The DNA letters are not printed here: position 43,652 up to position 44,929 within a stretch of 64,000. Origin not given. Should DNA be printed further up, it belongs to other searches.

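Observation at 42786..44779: Low-GC module: HTH protein + metallophosphoesterase + unknown 325-aa protein, next to toxin-antitoxin genes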

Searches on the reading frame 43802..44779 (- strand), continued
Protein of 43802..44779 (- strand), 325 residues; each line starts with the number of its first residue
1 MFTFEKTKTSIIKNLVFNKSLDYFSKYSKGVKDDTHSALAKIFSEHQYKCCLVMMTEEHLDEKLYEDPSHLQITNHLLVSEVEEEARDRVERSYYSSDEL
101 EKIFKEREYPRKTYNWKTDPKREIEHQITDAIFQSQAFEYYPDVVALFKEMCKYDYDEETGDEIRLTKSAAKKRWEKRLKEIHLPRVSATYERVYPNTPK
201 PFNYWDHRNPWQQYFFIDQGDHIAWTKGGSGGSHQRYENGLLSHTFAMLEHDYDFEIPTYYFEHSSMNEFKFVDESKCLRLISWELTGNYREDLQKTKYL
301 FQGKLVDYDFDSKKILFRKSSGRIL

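Call 54: find_related_loci(query=P0185, collection=viral_contigs, flank=8000)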
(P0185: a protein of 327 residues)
Query P0185 (327 aa) in viral_contigs; peptide patterns used: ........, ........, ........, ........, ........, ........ (x = any residue, [..] = any of these).
2 stretches matched a pattern, but none encodes a relative of the query by tblastn (E <= 1e-3).

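Call 55: find_related_loci(query=A3, collection=metagenome_contigs, flank=8000)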
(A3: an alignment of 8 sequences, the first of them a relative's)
Query A3 (332 aa) in metagenome_contigs; peptide patterns used: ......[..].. (x = any residue, [..] = any of these).
198 stretches matched a pattern; 65 encode a relative of the query (tblastn E <= 1e-3); 65 distinct loci.
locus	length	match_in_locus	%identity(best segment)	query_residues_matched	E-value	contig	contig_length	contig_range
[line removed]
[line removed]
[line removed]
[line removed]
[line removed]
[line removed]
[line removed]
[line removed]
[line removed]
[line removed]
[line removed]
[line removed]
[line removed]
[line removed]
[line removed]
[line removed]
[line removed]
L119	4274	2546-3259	32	45-315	9e-28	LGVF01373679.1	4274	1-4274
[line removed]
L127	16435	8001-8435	40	177-315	2e-23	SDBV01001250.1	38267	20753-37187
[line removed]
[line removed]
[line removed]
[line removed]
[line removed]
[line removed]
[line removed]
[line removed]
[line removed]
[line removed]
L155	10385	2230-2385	38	196-247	8e-9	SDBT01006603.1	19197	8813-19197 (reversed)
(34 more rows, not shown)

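Call 58: search_protein_families(library=pfam, proteins=[L142:5827-6861:+, L152:1378-1839:+, L129:904-1602:+, L137:7540-8070:+, L105:8875-10635:+, L137:11891-12841:+, L137:10036-11934:+, L126:2362-3363:+, L132:807-1223:+, L135:177-845:+], max_evalue=0.001)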
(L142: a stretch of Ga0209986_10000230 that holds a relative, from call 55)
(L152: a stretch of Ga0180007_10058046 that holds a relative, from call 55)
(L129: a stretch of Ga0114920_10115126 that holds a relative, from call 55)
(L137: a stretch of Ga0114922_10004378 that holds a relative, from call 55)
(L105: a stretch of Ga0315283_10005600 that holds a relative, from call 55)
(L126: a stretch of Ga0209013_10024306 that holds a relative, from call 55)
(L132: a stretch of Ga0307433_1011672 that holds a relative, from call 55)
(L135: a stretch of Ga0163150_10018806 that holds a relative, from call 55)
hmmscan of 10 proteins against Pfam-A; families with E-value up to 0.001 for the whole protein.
L142:5827-6861:+ (344 aa): 1 family
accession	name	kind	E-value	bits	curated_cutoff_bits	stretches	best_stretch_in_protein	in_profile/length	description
PF01867.21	Cas_Cas1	-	1.2e-77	261.4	22.3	1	9-296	1-282/283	CRISPR associated protein Cas1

L152:1378-1839:+ (153 aa): 1 family
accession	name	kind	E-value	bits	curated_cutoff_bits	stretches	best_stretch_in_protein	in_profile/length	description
PF09827.14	CRISPR_Cas2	-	1.6e-22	79.9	23.8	1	59-131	2-73/74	CRISPR associated protein Cas2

L129:904-1602:+ (232 aa): 2 families
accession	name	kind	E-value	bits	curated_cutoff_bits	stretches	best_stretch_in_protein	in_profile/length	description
PF17262.7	Cas6b_C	-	5.6e-38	130.1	39.4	1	113-225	3-114/114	Cas6b C-terminal domain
PF17955.6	Cas6b_N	-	4.8e-24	84.9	25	1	9-107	6-103/105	Cas6b N-terminal domain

L137:7540-8070:+ (176 aa): 1 family
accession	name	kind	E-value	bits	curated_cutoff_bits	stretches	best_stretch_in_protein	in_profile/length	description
PF10543.14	ORF6N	-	5e-14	52.8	27.8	1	10-60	34-86/86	ORF6N domain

L105:8875-10635:+ (586 aa): 4 families
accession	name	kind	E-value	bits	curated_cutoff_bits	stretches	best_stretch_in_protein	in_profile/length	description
PF13307.12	Helicase_C_2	-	1.6e-18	67.8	25.3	1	402-542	11-167/170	Helicase C-terminal domain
PF04851.21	ResIII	-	1.1e-09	38.9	22.5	1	13-162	3-139/164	Type III restriction enzyme, res subunit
PF00270.35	DEAD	-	0.00045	20.4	26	0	24-82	6-70/167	DEAD/DEAH box helicase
PF20720.3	nSTAND3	-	0.00087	19.4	27.2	0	24-59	9-44/155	Novel STAND NTPase 3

L137:11891-12841:+ (316 aa): 1 family
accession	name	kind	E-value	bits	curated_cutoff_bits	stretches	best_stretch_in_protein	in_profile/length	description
PF05107.17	Cas_Cas7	-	1.8e-62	211.6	33.2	1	14-265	1-248/249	CRISPR-associated protein Cas7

L137:10036-11934:+ (632 aa): 1 family
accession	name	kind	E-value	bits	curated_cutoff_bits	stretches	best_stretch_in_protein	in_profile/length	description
PF09484.15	Cas_TM1802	-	1.7e-156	523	25.1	1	1-613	1-602/602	CRISPR-associated protein TM1802 (cas_TM1802)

L126:2362-3363:+ (333 aa): 6 families
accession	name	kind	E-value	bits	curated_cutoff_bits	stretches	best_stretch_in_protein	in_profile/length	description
PF13274.11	SocA_Panacea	-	4.9e-19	69.8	25.7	1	205-314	1-112/113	Antitoxin SocA-like, Panacea domain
PF15731.11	MqsA_antitoxin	-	1.7e-11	44.8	30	1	7-122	3-117/131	Antitoxin component of bacterial toxin-antitoxin system, MqsA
PF01381.28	HTH_3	-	2.1e-09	37.7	23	1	77-108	1-32/55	Helix-turn-helix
PF13560.12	HTH_31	-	1.3e-06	29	27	1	76-111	5-40/64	Helix-turn-helix domain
PF20432.4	Xre-like-HTH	-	0.00018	22.2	25.8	1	78-122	16-62/63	Antitoxin Xre-like helix-turn-helix domain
PF12844.13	HTH_19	-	0.00036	20.8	30.2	1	76-108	3-35/64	Helix-turn-helix domain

L132:807-1223:+ (138 aa): 1 family
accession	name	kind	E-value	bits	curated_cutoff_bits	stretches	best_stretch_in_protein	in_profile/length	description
PF01850.27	PIN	-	2.2e-10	41.6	23.6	1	10-132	1-118/120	PIN domain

L135:177-845:+ (222 aa): 2 families
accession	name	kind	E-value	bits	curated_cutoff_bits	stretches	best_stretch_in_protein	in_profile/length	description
PF12850.12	Metallophos_2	-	1.1e-07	32.5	27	1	50-188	8-125/154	Calcineurin-like phosphoesterase superfamily domain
PF00149.33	Metallophos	-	0.0003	21.7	21.5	1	26-124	5-92/191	Calcineurin-like phosphoesterase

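Call 59: search_protein_families(library=phrogs, proteins=[L142:5827-6861:+, L152:1378-1839:+, L129:904-1602:+, L137:7540-8070:+, L105:8875-10635:+, L137:11891-12841:+, L137:10036-11934:+, L126:2362-3363:+, L132:807-1223:+, L137:6572-7447:+], max_evalue=0.001)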
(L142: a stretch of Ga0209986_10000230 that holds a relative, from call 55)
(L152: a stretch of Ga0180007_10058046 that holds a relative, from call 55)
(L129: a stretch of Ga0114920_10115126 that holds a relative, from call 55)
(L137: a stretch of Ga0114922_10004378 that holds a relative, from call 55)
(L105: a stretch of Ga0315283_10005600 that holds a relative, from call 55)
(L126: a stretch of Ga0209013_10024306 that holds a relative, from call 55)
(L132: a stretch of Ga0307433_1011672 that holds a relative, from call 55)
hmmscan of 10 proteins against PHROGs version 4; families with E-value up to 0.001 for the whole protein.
L142:5827-6861:+ (344 aa): 1 family
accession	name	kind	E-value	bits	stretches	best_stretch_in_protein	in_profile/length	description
phrog_35024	-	unknown function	5.4e-35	122.1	1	30-309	260-539/572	-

L152:1378-1839:+ (153 aa): 0 families

L129:904-1602:+ (232 aa): 0 families

L137:7540-8070:+ (176 aa): 1 family
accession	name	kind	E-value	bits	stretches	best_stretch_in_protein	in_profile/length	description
phrog_4792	-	transcription regulation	1.6e-17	65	1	10-95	48-142/268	anti-repressor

L105:8875-10635:+ (586 aa): 5 families
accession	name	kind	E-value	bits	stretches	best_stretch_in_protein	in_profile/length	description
phrog_2488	-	DNA, RNA and nucleotide metabolism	4.9e-99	333.6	1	4-547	8-577/579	DNA helicase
phrog_16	-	DNA, RNA and nucleotide metabolism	3.9e-10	39.6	1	10-78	269-338/986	DNA helicase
phrog_62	-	DNA, RNA and nucleotide metabolism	8.4e-06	24.5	1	10-161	693-821/1881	DNA helicase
phrog_16259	-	DNA, RNA and nucleotide metabolism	1.6e-05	25.4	1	10-78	114-181/330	DNA helicase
phrog_50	-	DNA, RNA and nucleotide metabolism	0.00028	21.1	0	16-70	350-410/570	DnaC-like helicase loader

L137:11891-12841:+ (316 aa): 0 families

L137:10036-11934:+ (632 aa): 0 families

L126:2362-3363:+ (333 aa): 12 families
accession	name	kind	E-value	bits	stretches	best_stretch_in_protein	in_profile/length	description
phrog_10390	-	unknown function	4.2e-28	99.7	1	17-318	3-274/299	-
phrog_34341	-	transcription regulation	3.7e-17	63.7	1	5-118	4-117/122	transcriptional regulator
phrog_1281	-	unknown function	5e-09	37.1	1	199-319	28-131/195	-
phrog_19114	-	unknown function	2.3e-08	35.2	1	5-122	3-122/135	-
phrog_3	-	transcription regulation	1.5e-07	32.6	1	60-121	81-133/430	transcriptional repressor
phrog_25463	-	unknown function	3.3e-06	27.8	1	3-112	1-110/207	-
phrog_8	-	transcription regulation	8.4e-06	26.4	1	75-110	79-113/346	transcriptional regulator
phrog_18401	-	unknown function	4.2e-05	25.1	1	22-125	6-108/123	-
phrog_2439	-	transcription regulation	0.00014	21.9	1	70-111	5-46/367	transcriptional regulator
phrog_2104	-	unknown function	0.00036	21.7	1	70-111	37-78/103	-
phrog_1373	-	transcription regulation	0.00041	21.4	1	59-109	56-100/166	transcriptional regulator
phrog_7950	-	transcription regulation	0.00071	20.6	0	71-107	6-42/68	transcriptional repressor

L132:807-1223:+ (138 aa): 0 families

L137:6572-7447:+ (291 aa): 0 families

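Call 62: search_protein_families(library=ncbifam, proteins=[L137:6572-7447:+, L133:431-1303:+, L127:7569-8552:+, L119:2420-3307:+, L126:3418-4284:+, L138:7572-8450:+, L151:1954-2976:+, L154:384-1325:+, L133:1982-3703:+, L127:12119-14488:+], max_evalue=0.01)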
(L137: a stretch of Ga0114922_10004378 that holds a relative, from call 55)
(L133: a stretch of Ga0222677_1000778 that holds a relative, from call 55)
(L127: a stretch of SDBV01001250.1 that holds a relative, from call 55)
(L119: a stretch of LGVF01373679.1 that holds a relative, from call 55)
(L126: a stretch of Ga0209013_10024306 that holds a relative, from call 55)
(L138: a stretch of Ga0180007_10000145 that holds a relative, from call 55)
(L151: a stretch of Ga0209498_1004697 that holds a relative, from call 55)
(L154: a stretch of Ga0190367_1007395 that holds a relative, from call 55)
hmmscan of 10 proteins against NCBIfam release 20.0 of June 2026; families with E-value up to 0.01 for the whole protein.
L137:6572-7447:+ (291 aa): 0 families

L133:431-1303:+ (290 aa): 0 families

L127:7569-8552:+ (327 aa): 0 families

L119:2420-3307:+ (295 aa): 0 families

L126:3418-4284:+ (288 aa): 0 families

L138:7572-8450:+ (292 aa): 0 families

L151:1954-2976:+ (340 aa): 0 families

L154:384-1325:+ (313 aa): 0 families

L133:1982-3703:+ (573 aa): 3 families
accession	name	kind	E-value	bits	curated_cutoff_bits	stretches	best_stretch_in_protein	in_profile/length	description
NF045487.1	ASRP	equivalog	3e-05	22.8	300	1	331-411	362-442/593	archaea-specific SMC-related protein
NF002572.0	PRK02224.1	equivalog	0.004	15.5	1087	0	342-414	203-274/888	DNA double-strand break repair ATPase Rad50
TIGR02169.1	SMC_prok_A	equivalog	0.005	14.6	729.4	0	136-204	311-377/1165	chromosome segregation protein SMC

L127:12119-14488:+ (789 aa): 8 families
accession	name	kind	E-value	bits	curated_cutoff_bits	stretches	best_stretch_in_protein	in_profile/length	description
TIGR01587.1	cas3_core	equivalog_domain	1.8e-37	129.3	102.45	1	284-635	4-357/358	CRISPR-associated helicase Cas3'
TIGR02621.3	cas3_GSU0051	exception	1.6e-33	116.5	400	3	494-670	268-446/854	type I-G CRISPR-associated helicase/endonuclease Cas3g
TIGR01596.1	cas3_HD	equivalog_domain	3.9e-22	79.2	43.45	1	20-224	1-176/178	CRISPR-associated endonuclease Cas3''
NF007248.0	PRK09694.1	equivalog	5.4e-10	37.9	569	1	485-635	542-708/878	CRISPR-associated helicase/endonuclease Cas3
TIGR02562.1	cas3_yersinia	equivalog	6.5e-05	20.9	565.95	0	557-617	840-900/1110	type I-F CRISPR-associated helicase Cas3f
NF008394.0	PRK11192.1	equivalog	0.00032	19.6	507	1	496-608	237-353/441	ATP-dependent RNA helicase SrmB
NF053636.1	DDHlcsCsdAPsy1082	equivalog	0.001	17.7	890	1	496-610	233-351/512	DEAD/DEAH box helicase CsdA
NF002340.1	PRK01297.1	equivalog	0.0072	15.2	564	0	496-585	239-330/372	ATP-dependent RNA helicase RhlB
